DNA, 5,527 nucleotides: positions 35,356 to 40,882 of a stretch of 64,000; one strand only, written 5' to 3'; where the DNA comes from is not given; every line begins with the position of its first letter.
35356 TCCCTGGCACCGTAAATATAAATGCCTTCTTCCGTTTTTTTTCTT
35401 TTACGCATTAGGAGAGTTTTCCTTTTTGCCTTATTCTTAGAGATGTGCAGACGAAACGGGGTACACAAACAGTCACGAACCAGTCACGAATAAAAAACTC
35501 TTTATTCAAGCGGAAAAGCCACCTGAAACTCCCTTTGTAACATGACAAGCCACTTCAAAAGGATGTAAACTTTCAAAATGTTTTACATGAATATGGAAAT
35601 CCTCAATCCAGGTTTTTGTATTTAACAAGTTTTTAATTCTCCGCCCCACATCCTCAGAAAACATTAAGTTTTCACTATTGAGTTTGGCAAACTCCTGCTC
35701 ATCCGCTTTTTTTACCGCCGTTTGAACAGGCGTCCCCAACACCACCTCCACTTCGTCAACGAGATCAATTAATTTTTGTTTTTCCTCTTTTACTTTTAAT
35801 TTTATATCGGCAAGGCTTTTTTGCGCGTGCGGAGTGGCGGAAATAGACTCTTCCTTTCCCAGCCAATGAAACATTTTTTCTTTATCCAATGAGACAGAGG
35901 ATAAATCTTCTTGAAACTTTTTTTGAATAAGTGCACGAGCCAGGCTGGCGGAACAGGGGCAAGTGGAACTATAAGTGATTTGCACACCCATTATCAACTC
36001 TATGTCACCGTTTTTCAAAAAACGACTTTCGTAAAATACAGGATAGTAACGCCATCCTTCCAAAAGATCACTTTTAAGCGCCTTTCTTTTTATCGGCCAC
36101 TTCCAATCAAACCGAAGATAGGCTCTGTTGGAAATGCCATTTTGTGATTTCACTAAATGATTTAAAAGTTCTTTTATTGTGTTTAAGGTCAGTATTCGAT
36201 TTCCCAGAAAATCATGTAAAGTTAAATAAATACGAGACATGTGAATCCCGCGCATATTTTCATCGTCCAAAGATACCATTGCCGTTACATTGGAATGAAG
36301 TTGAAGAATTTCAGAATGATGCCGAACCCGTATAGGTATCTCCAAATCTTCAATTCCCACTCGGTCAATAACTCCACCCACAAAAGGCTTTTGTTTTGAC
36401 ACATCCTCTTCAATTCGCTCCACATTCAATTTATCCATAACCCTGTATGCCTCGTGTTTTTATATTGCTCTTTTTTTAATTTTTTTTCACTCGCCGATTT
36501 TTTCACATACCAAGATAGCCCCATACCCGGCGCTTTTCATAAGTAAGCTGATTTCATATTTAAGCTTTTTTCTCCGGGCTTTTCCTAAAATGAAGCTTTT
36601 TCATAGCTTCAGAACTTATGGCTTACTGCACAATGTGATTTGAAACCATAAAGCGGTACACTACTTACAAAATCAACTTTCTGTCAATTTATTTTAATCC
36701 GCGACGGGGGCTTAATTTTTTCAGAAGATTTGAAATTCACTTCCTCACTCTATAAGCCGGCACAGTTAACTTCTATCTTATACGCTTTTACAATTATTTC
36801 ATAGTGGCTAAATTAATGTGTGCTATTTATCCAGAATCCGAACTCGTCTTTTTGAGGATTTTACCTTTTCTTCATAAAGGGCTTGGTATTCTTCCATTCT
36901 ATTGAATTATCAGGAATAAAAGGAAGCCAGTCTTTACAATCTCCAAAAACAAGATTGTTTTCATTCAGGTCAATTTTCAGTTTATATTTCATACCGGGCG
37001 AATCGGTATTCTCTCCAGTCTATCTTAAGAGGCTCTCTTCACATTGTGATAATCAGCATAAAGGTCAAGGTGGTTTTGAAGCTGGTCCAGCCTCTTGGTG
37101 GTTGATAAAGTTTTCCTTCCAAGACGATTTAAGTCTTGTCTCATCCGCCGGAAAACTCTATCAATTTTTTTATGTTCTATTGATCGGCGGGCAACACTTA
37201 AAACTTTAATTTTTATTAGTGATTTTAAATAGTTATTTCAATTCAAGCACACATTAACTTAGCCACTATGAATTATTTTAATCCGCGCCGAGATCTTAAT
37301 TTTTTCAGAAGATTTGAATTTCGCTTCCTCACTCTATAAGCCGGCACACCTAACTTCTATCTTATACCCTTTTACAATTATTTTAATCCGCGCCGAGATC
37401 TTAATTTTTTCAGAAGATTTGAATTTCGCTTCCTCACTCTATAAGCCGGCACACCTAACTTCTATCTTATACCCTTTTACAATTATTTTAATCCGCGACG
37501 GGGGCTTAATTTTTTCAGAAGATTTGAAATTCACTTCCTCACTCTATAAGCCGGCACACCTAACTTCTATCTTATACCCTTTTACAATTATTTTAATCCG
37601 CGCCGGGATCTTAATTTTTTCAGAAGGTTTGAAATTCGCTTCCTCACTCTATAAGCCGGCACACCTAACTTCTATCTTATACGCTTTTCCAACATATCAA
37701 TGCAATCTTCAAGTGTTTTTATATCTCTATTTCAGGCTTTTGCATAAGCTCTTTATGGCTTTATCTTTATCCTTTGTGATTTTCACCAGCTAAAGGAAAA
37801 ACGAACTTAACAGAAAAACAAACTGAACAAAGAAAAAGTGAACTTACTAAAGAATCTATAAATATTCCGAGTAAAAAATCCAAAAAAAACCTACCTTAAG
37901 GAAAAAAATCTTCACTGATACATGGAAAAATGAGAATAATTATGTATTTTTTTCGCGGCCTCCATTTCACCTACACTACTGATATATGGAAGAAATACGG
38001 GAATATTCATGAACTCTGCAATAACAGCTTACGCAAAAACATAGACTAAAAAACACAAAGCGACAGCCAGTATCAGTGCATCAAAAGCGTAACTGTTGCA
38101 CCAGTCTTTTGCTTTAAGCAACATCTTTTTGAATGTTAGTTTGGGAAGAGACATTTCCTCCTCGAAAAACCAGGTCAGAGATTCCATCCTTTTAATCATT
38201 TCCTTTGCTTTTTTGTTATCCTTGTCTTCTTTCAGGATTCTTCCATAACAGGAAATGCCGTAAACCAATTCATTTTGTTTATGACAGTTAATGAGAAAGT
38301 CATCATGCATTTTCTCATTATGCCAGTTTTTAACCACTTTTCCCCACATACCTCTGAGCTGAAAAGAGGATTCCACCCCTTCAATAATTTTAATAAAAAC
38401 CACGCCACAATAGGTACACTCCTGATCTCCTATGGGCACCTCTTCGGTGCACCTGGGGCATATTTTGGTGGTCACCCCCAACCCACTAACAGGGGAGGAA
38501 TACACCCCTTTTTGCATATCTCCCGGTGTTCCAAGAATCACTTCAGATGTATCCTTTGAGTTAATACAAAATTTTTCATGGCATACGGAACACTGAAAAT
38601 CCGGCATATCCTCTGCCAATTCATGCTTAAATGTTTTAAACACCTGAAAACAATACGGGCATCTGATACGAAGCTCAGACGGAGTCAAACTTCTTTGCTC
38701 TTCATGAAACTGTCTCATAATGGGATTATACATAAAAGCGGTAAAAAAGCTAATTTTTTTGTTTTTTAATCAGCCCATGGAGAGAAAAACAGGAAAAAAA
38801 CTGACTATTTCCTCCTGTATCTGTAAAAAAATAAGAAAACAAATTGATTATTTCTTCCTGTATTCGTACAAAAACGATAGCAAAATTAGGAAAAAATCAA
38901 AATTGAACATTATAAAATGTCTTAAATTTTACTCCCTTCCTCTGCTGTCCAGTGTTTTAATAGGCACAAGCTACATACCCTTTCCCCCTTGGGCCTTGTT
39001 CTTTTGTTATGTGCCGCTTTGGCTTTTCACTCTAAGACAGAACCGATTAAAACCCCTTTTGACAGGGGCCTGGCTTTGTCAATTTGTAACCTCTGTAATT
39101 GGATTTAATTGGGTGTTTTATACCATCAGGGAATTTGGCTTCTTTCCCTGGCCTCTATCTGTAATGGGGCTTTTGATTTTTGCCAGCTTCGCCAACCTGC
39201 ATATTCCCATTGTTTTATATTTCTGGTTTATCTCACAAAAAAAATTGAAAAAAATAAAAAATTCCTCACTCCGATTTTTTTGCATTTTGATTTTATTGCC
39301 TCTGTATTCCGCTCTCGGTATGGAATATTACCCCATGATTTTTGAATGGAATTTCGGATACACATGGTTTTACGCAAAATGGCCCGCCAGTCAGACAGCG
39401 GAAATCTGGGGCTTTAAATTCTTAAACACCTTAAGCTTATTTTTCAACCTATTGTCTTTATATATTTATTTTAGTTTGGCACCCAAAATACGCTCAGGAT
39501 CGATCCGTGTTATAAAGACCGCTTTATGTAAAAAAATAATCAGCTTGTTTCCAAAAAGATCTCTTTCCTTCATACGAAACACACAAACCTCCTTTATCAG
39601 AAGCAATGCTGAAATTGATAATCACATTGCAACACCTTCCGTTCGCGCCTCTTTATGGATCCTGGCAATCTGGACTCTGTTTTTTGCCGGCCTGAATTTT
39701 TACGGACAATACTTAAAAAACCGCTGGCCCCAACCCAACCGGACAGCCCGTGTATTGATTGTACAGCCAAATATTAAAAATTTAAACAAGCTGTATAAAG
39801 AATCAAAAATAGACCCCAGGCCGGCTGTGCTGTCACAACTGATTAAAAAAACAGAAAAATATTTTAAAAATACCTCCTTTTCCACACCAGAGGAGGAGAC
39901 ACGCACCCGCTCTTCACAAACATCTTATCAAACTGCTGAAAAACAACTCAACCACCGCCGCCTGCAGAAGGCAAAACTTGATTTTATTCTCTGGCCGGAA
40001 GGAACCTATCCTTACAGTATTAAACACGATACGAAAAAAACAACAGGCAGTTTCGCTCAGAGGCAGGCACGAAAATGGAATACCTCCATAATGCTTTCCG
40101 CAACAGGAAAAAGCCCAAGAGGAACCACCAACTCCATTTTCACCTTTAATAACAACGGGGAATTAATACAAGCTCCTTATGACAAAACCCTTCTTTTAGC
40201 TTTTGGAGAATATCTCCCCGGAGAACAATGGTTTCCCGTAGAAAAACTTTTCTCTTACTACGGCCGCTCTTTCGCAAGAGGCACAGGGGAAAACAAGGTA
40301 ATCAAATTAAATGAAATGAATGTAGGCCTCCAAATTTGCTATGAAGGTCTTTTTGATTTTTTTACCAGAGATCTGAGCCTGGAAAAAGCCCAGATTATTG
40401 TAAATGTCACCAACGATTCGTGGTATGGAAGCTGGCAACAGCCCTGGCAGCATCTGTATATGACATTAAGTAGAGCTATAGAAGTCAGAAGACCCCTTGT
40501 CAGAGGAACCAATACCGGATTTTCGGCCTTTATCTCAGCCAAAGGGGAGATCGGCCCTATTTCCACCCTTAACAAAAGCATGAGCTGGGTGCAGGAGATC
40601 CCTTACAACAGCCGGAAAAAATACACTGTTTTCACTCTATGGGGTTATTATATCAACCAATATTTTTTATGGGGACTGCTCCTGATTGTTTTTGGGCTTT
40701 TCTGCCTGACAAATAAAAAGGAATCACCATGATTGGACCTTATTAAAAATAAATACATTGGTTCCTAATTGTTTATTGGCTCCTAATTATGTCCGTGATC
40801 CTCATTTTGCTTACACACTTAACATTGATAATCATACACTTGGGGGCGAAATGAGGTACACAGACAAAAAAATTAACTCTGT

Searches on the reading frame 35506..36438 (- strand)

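Call 78: search_protein_families(library=pfam, proteins=[window:35506-36438:-], max_evalue=0.0001)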
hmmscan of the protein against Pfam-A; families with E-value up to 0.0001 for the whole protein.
window:35506-36438:- (310 aa): 1 family
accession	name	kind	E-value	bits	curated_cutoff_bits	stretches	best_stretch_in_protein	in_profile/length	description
PF02649.19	GCHY-1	-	2.5e-61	207.9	25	1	11-296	2-258/260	Type I GTP cyclohydrolase folE2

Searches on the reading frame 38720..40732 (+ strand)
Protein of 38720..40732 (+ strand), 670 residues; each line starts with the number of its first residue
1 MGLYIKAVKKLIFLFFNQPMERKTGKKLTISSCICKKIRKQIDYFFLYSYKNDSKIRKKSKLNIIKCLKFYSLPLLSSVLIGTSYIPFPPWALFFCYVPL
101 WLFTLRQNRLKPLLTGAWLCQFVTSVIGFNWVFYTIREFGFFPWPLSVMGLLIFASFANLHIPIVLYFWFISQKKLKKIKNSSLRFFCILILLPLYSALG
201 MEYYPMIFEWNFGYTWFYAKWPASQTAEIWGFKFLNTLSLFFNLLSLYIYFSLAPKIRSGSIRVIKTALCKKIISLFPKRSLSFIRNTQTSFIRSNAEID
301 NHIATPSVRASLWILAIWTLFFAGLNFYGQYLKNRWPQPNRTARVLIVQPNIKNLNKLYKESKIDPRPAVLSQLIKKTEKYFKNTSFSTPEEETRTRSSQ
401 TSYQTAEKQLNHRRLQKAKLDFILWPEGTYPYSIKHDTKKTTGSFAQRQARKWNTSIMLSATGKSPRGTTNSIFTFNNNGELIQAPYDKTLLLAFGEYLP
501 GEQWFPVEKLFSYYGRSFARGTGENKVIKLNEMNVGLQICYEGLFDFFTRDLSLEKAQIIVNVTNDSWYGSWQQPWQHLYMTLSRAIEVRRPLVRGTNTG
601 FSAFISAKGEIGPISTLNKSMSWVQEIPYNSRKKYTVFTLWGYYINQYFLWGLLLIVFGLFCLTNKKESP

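Call 62: search_protein_families(library=pfam, proteins=[window:38720-40732:+], max_evalue=0.00001)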
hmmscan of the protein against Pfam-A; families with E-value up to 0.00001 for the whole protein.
window:38720-40732:+ (670 aa): 2 families
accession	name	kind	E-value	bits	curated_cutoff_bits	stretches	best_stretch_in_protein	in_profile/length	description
PF00795.27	CN_hydrolase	-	2e-22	80.2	23.2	1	415-611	28-230/256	Carbon-nitrogen hydrolase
PF20154.4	LNT_N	-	3.2e-08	34.4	27.1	1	77-245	1-159/159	Apolipoprotein N-acyltransferase N-terminal domain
